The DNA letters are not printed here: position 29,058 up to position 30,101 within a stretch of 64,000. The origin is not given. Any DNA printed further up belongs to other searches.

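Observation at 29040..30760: Lower-GC two-gene islet (membrane protein plus CDP-alcohol phosphatidyltransferase) accreted next to the att-like remnant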

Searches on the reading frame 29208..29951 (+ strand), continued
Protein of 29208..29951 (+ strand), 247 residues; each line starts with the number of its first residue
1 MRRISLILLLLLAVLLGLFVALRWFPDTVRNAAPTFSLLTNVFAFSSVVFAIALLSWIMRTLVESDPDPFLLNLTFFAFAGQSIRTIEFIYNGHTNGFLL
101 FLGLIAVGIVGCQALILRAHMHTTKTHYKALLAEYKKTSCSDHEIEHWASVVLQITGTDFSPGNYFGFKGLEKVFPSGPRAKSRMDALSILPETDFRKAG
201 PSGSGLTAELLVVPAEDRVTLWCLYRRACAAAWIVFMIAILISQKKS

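Call 49: search_protein_families(library=ncbifam, max_evalue=0.001, proteins=[L003:9185-9952:+, L002:9246-10016:+, L087:7487-8089:+, L001:8669-9439:+, L006:3677-4258:-, L003:7420-8004:+, L001:7151-7648:+])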
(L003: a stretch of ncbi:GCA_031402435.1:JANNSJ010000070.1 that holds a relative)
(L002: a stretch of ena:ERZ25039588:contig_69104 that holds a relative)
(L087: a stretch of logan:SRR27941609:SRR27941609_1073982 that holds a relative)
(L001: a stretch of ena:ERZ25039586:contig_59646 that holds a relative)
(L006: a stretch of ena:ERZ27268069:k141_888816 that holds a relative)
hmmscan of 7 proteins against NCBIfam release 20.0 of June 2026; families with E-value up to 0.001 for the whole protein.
L003:9185-9952:+ (255 aa): 5 families
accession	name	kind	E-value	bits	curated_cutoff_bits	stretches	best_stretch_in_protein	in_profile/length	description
TIGR00560.1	pgsA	equivalog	2.7e-09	37.8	109.1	1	20-133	3-120/183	CDP-diacylglycerol--glycerol-3-phosphate 3-phosphatidyltransferase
NF040950.1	archin_ph_syn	equivalog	1e-08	35.3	180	1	20-167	25-173/191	archaetidylinositol phosphate synthase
NF053678.1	ClpnSynClsA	equivalog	4.2e-08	33.6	240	1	20-117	5-100/180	cardiolipin synthase ClsA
NF041135.1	IPPtranDIPPsyn_Thcocales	equivalog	5.5e-05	22.3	580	1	53-100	280-327/419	bifunctional L-myo-inositol-1-phosphate cytidylyltransferase/CDP-L-myo-inositol myo-inositolphosphotransferase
NF045883.1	PIPSynth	equivalog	0.00013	21.8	170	1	47-90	49-92/197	phosphatidylinositol phosphate synthase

L002:9246-10016:+ (256 aa): 6 families
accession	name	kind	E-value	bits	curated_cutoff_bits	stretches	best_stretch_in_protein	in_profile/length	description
NF053678.1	ClpnSynClsA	equivalog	5.3e-11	43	240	1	21-119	5-101/180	cardiolipin synthase ClsA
TIGR00560.1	pgsA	equivalog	4.7e-10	40.2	109.1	1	22-132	4-117/183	CDP-diacylglycerol--glycerol-3-phosphate 3-phosphatidyltransferase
NF040950.1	archin_ph_syn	equivalog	7.3e-09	35.7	180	1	22-115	26-118/191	archaetidylinositol phosphate synthase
NF041135.1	IPPtranDIPPsyn_Thcocales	equivalog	7e-06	25.3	580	1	22-102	252-328/419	bifunctional L-myo-inositol-1-phosphate cytidylyltransferase/CDP-L-myo-inositol myo-inositolphosphotransferase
NF008090.0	PRK10832.1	equivalog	1.4e-05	25.2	304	1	20-110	4-92/182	CDP-diacylglycerol--glycerol-3-phosphate 3-phosphatidyltransferase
NF045883.1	PIPSynth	equivalog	7.3e-05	22.5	170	1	50-91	50-92/197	phosphatidylinositol phosphate synthase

L087:7487-8089:+ (200 aa): 6 families
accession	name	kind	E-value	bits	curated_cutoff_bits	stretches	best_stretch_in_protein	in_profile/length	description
TIGR00560.1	pgsA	equivalog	3.6e-17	63.4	109.1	1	27-197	3-173/183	CDP-diacylglycerol--glycerol-3-phosphate 3-phosphatidyltransferase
NF053678.1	ClpnSynClsA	equivalog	7.2e-11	42.6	240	1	27-127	5-104/180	cardiolipin synthase ClsA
NF040950.1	archin_ph_syn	equivalog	4.9e-07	29.8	180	1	29-118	27-117/191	archaetidylinositol phosphate synthase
NF008090.0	PRK10832.1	equivalog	1.4e-05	25.2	304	1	30-127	8-108/182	CDP-diacylglycerol--glycerol-3-phosphate 3-phosphatidyltransferase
TIGR00473.1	pssA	equivalog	0.00014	22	107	1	53-93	20-60/153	CDP-diacylglycerol--serine O-phosphatidyltransferase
NF052561.1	PIPSynBT1523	equivalog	0.00058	19.6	350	1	18-103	21-108/232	hypothetical protein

L001:8669-9439:+ (256 aa): 3 families
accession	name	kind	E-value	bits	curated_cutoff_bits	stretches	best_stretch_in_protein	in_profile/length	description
TIGR00560.1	pgsA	equivalog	1.3e-16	61.7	109.1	1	57-210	6-166/183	CDP-diacylglycerol--glycerol-3-phosphate 3-phosphatidyltransferase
NF053678.1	ClpnSynClsA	equivalog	3.1e-09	37.3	240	1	56-194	7-146/180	cardiolipin synthase ClsA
NF008090.0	PRK10832.1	equivalog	1.9e-08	34.6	304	1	72-153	26-109/182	CDP-diacylglycerol--glycerol-3-phosphate 3-phosphatidyltransferase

L006:3677-4258:- (193 aa): 6 families
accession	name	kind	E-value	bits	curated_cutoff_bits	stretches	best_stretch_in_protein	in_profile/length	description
TIGR00560.1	pgsA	equivalog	3e-10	40.9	109.1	1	17-167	7-165/183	CDP-diacylglycerol--glycerol-3-phosphate 3-phosphatidyltransferase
NF053678.1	ClpnSynClsA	equivalog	3.3e-10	40.4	240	1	15-129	7-122/180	cardiolipin synthase ClsA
NF040950.1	archin_ph_syn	equivalog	6e-07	29.5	180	1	40-102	52-114/191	archaetidylinositol phosphate synthase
NF008090.0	PRK10832.1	equivalog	6.2e-07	29.7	304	1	16-112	8-109/182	CDP-diacylglycerol--glycerol-3-phosphate 3-phosphatidyltransferase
NF045883.1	PIPSynth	equivalog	2.5e-05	24.1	170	1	24-78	36-89/197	phosphatidylinositol phosphate synthase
TIGR00473.1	pssA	equivalog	0.00059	20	107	1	42-78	24-60/153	CDP-diacylglycerol--serine O-phosphatidyltransferase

L003:7420-8004:+ (194 aa): 16 families
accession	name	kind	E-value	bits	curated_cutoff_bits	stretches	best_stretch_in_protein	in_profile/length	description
TIGR01668.1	YqeG_hyp_ppase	hypoth_equivalog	1.4e-20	73.5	89.1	1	36-183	20-164/170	YqeG family HAD IIIA-type phosphatase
TIGR02253.1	CTE7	subfamily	6.2e-10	39.2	169.75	1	68-160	103-201/221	TIGR02253 family HAD-type hydrolase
TIGR01662.1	HAD-SF-IIIA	subfamily_domain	7.7e-10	39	44.6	1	43-155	2-140/141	HAD-IIIA family hydrolase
TIGR01460.1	HAD-SF-IIA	subfamily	9.3e-08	32.1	100.15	1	110-153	198-243/246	HAD-IIA family hydrolase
TIGR02254.1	YjjG_YfnB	equivalog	2.3e-07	30.5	159.9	1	108-158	151-201/223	YjjG family noncanonical pyrimidine nucleotidase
NF006976.0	PRK09449.1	equivalog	7.7e-07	28.8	183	1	104-159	145-201/225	pyrimidine 5'-nucleotidase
TIGR01452.1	PGP_euk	subfamily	8.4e-07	28.7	201.95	1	108-153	201-246/279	phosphoglycolate/pyridoxal phosphate family phosphatase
NF009804.0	PRK13288.1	equivalog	6.9e-06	25.7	218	1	97-172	126-199/215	pyrophosphatase PpaX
TIGR01459.1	HAD-SF-IIA-hyp4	hypoth_equivalog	7.7e-06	25.5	103.75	1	103-153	189-240/242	TIGR01459 family HAD-type hydrolase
TIGR01549.1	HAD-SF-IA-v1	subfamily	1e-05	26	23.3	1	70-147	72-149/149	HAD-IA family hydrolase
NF053830.1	RUBPPhHalo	equivalog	1.3e-05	25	330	1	106-160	156-210/234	ribulose-1,5-bisphosphate 5-phosphatase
NF008018.0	PRK10748.1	equivalog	6.5e-05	22.2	225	0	107-158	161-212/238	5-amino-6-(5-phospho-D-ribitylamino)uracil phosphatase YigB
TIGR01454.1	AHBA_synth_RP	hypoth_equivalog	7.2e-05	22.5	246.65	1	104-151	126-172/205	AHBA synthesis associated protein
TIGR02252.1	DREG-2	subfamily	9.7e-05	22.2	155.2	1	105-152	156-203/203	HAD hydrolase, REG-2-like, family IA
TIGR01428.1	HAD_type_II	equivalog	0.00024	21.2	125.4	1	67-153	99-190/197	haloacid dehalogenase type II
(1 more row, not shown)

L001:7151-7648:+ (165 aa): 0 families

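Call 51: search_protein_families(library=pfam, max_evalue=0.001, proteins=[L077:6797-7375:+, L077:9641-12817:+, L077:4581-5876:-, L078:6120-7187:-, L078:10005-12869:-, L078:5591-6136:+, L081:5793-7061:+, L081:9365-11023:-, L081:3968-5041:+, L081:3061-3981:+])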
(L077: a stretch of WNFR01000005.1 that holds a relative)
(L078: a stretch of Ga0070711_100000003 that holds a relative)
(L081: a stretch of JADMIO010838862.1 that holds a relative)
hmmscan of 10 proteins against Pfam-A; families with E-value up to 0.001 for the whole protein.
L077:6797-7375:+ (192 aa): 7 families
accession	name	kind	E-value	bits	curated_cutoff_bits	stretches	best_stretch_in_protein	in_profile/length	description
PF22741.1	PTP-NADK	-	2.9e-18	66.2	27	1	45-156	25-142/163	DSP-PTPase phosphatase fused to NAD+ Kinase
PF03162.18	Y_phosphatase2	-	6.7e-15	55.5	27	1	39-184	3-150/165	Tyrosine phosphatase family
PF22785.1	Tc-R-P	-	1.7e-13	51.4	27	1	51-143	6-100/106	Polymorphic toxin system, DSP-PTPase phosphatase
PF22784.1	PTP-SAK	-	1.4e-10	41.8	27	1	58-147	21-112/153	Swiss Army Knife protein, DSP-PTPase phosphatase domain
PF13350.11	Y_phosphatase3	-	3e-10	40.9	22.2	1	49-142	27-148/240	Tyrosine phosphatase family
PF00782.25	DSPc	-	9.3e-08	32.4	33.5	1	51-161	2-112/133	Dual specificity phosphatase, catalytic domain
PF14566.11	PTPlike_phytase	-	2.8e-06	28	27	1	78-145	88-156/158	Inositol hexakisphosphate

L077:9641-12817:+ (1058 aa): 4 families
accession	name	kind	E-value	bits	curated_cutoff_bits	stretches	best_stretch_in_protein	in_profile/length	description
PF25183.1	OMP_b-brl_4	-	2.7e-252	840.3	30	1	239-1051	1-838/838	Outer membrane beta barrel domain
PF13620.12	CarboxypepD_reg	-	3.7e-15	56.5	32.3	1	28-108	1-82/82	Carboxypeptidase regulatory-like domain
PF00593.30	TonB_dep_Rec_b-barrel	-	5.1e-07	30.4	27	1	366-799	40-315/436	TonB dependent receptor-like, beta-barrel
PF13715.12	CarbopepD_reg_2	-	1.5e-05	25.3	32.2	1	29-117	1-87/88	CarboxypepD_reg-like domain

L077:4581-5876:- (431 aa): 4 families
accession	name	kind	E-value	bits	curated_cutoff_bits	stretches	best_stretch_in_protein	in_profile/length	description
PF13360.13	PQQ_2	-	8.1e-29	101.4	27.6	1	94-344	3-232/233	Outer membrane protein assembly factor BamB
PF01011.28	PQQ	-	6.4e-11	42.1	26.7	1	106-164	29-87/595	Glucose/ethanol/alcohol dehydrogenase, beta-propeller domain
PF13570.13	Beta-prop_ACSF4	-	1.3e-08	35.1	133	0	92-165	111-176/329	Beta-alanine-activating enzyme, beta-propeller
PF25293.1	Beta-prop_EMC1_N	-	3.9e-05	23.9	34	0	93-210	84-192/219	EMC1 N-terminal beta-propeller domain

L078:6120-7187:- (355 aa): 0 families

L078:10005-12869:- (954 aa): 6 families
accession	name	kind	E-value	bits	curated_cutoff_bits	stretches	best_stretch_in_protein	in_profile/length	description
PF07517.20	SecA_DEAD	-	1.4e-130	435.2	24.6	1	10-431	2-289/290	SecA DEAD-like domain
PF21090.3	P-loop_SecA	-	5.9e-94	313.9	27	1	447-659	1-205/205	SecA P-loop domain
PF07516.18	SecA_SW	-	7.6e-66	222.4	26.7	1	661-882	1-200/200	SecA Wing and Scaffold domain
PF01043.26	SecA_PP_bind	-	2e-38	131.8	23.5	1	258-388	2-110/110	SecA preprotein cross-linking domain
PF02810.21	SEC-C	-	2.5e-10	40.4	20.4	1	935-952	1-18/19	SEC-C motif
PF00270.35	DEAD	-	1.5e-06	28.5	26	1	121-242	14-131/167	DEAD/DEAH box helicase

L078:5591-6136:+ (181 aa): 1 family
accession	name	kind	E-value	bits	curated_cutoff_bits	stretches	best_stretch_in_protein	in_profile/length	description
PF01066.26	CDP-OH_P_transf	-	6.5e-14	53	22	1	8-112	4-106/152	CDP-alcohol phosphatidyltransferase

L081:5793-7061:+ (422 aa): 0 families

L081:9365-11023:- (552 aa): 0 families

L081:3968-5041:+ (357 aa): 3 families
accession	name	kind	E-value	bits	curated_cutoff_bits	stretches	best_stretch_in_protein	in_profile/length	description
PF00580.27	UvrD-helicase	-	2.2e-14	54.2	23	2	131-185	200-254/271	UvrD/REP helicase N-terminal domain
PF13245.12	AAA_19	-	4.2e-08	33.9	25.1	1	3-185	11-132/134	AAA domain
PF01443.25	Viral_helicase1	-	1.9e-06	28.3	21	0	144-342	60-226/228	Viral superfamily 1 RNA helicase core domain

L081:3061-3981:+ (306 aa): 3 families
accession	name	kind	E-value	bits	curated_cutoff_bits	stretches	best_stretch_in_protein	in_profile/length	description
PF13304.12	AAA_21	-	2.6e-12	47.9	27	1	55-105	253-304/304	AAA domain, putative AbiEii toxin, Type IV TA system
PF20469.4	OLD-like_TOPRIM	-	3.9e-12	47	23.2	1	147-212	1-67/67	Overcoming lysogenization defect protein-like, TOPRIM domain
PF13175.12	AAA_15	-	9.9e-07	29.1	32.1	1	50-103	310-373/374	AAA ATPase domain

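Call 60: search_protein_representatives(alignment_id=A2)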
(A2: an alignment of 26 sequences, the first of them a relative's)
Query: 26 sequences, 243 profile positions. Proteins with E-value up to 0.001 (for the whole library): 59; up to 1e-10: 46; up to 1e-30: 30. The best 59 are listed.
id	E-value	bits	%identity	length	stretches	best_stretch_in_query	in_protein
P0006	2.2e-93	328.5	-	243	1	7-241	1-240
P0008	1.3e-88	312.8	-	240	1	2-242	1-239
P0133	5.0e-77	274.9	-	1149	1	3-241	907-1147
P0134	3.9e-74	265.4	-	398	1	3-241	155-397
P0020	2.1e-73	263.0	-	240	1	10-240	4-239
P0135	1.3e-68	247.3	-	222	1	36-242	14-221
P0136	4.7e-68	245.5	-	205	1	39-240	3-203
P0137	7.7e-67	241.5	-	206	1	38-241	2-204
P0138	2.8e-66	239.7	-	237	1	43-239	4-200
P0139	3.0e-66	239.6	-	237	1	10-239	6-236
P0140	4.1e-66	239.2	-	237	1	44-240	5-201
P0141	3.4e-65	236.1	-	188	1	51-242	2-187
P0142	8.9e-65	234.8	-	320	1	40-240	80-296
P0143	1.0e-63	231.3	-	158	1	42-194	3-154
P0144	1.7e-63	230.5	-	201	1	57-237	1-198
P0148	3.5e-54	200.1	-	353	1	3-239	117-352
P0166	2.5e-23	99.0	-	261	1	3-239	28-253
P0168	2.6e-22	95.7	-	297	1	39-236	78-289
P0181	3.9e-07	46.0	-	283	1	37-230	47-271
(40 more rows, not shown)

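Call 61: search_protein_families(library=pfam, max_evalue=0.001, proteins=[P0133, P0142, P0148, P0168, P0134, P0166, P0181])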
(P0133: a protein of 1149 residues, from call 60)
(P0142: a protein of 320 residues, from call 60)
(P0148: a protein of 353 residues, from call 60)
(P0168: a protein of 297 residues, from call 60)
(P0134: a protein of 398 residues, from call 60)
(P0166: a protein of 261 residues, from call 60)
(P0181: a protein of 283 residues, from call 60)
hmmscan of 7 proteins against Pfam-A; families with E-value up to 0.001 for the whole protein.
P0133 (1149 aa): 1 family
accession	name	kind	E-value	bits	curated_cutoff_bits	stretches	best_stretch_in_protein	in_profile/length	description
PF09335.16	VTT_dom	-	3.6e-10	40.8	33.9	1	810-929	2-122/123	VTT domain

P0142 (320 aa): 0 families

P0148 (353 aa): 1 family
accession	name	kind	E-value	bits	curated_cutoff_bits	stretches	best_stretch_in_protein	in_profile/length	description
PF09335.16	VTT_dom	-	6.9e-11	43.1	33.9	1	23-139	2-122/123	VTT domain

P0168 (297 aa): 0 families

P0134 (398 aa): 1 family
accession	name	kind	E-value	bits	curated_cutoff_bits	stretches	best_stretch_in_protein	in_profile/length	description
PF09335.16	VTT_dom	-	3e-09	37.8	33.9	1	58-176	2-121/123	VTT domain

P0166 (261 aa): 1 family
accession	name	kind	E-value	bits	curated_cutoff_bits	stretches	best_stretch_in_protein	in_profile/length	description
PF09335.16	VTT_dom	-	5.2e-07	30.6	33.9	1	1-50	73-122/123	VTT domain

P0181 (283 aa): 0 families

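Call 66: search_dna_similar(query=window:29208-29951:+, collection=plasmids, mode=protein, max_evalue=0.001, max_rows=10)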
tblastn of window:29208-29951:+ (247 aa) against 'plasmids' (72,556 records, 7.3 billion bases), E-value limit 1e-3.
No match.

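Call 67: search_dna_similar(query=window:29208-29951:+, collection=phages, mode=protein, max_evalue=0.001, max_rows=10)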
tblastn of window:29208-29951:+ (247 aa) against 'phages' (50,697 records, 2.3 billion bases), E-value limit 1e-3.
No match.

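Call 71: find_encoding_contigs(protein=P0132, flank=5000, max_places=4)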
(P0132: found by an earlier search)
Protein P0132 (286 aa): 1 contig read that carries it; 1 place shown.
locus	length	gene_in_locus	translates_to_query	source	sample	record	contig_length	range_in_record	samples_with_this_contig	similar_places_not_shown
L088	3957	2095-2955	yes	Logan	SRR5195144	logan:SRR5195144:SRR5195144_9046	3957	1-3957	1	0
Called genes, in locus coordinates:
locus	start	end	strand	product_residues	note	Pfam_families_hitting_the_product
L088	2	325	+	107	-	?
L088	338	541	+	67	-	-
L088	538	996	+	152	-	-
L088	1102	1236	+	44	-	-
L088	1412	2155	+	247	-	-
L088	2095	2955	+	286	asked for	PF01066:CDP-OH_P_transf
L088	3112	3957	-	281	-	?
